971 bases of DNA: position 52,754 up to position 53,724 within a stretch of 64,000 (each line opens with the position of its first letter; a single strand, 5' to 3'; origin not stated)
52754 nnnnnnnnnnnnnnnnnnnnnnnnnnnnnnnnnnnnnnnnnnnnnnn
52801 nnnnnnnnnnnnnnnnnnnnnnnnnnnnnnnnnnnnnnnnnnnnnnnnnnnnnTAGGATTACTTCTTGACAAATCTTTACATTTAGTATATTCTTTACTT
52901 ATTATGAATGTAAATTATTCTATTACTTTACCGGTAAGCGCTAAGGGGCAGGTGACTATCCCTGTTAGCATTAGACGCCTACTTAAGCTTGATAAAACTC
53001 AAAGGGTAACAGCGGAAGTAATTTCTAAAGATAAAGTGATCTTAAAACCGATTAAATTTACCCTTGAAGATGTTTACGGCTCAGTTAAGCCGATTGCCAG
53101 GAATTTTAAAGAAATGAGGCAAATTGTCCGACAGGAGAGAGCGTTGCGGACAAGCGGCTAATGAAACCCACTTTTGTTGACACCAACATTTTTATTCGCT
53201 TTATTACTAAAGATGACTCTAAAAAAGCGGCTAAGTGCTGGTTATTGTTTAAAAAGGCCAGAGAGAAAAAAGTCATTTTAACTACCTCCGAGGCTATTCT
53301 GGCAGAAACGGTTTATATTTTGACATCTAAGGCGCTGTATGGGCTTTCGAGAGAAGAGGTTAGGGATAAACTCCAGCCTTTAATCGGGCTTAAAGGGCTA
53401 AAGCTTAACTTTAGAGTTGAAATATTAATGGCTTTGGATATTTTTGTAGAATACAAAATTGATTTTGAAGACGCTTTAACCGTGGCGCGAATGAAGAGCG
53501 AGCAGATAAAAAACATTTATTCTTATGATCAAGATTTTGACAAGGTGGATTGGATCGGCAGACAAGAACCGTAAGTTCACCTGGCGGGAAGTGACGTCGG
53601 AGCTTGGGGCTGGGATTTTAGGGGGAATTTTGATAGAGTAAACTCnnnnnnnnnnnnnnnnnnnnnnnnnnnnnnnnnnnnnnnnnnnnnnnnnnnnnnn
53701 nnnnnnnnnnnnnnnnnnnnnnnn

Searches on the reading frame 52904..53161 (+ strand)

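Call 3: search_protein_families(library=pfam, proteins=[window:52904-53161:+], max_evalue=1)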
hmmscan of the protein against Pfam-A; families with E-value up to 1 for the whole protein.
window:52904-53161:+ (85 aa): 2 families
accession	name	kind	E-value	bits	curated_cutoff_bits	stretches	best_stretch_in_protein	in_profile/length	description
PF04014.23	MazE_antitoxin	-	2.4e-06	27.8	24.7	1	11-51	4-44/48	Antidote-toxin recognition MazE, bacterial antitoxin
PF15937.10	PrlF_antitoxin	-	8.5e-05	23.1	32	1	11-54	4-47/99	prlF antitoxin for toxin YhaV_toxin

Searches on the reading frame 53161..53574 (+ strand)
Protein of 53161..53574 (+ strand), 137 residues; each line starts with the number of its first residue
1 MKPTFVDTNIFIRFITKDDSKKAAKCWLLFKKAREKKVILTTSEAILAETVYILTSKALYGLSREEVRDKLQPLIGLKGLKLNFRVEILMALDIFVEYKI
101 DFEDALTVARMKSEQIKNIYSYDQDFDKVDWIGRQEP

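Call 3: search_protein_families(library=pfam, proteins=[window:53161-53574:+], max_evalue=1)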
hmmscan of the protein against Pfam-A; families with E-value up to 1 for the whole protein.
window:53161-53574:+ (137 aa): 4 families
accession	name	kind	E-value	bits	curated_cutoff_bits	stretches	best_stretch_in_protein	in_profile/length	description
PF01850.27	PIN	-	1e-13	52.4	23.6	1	5-131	2-119/120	PIN domain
PF13470.12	PIN_3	-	6.5e-07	30.6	27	1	5-119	3-109/115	PIN domain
PF16289.11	PIN_12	-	0.025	15.4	32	1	5-61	2-56/172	PIN domain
PF18928.5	DUF5677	-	0.061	13.8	27.1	1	4-45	36-77/166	Family of unknown function (DUF5677)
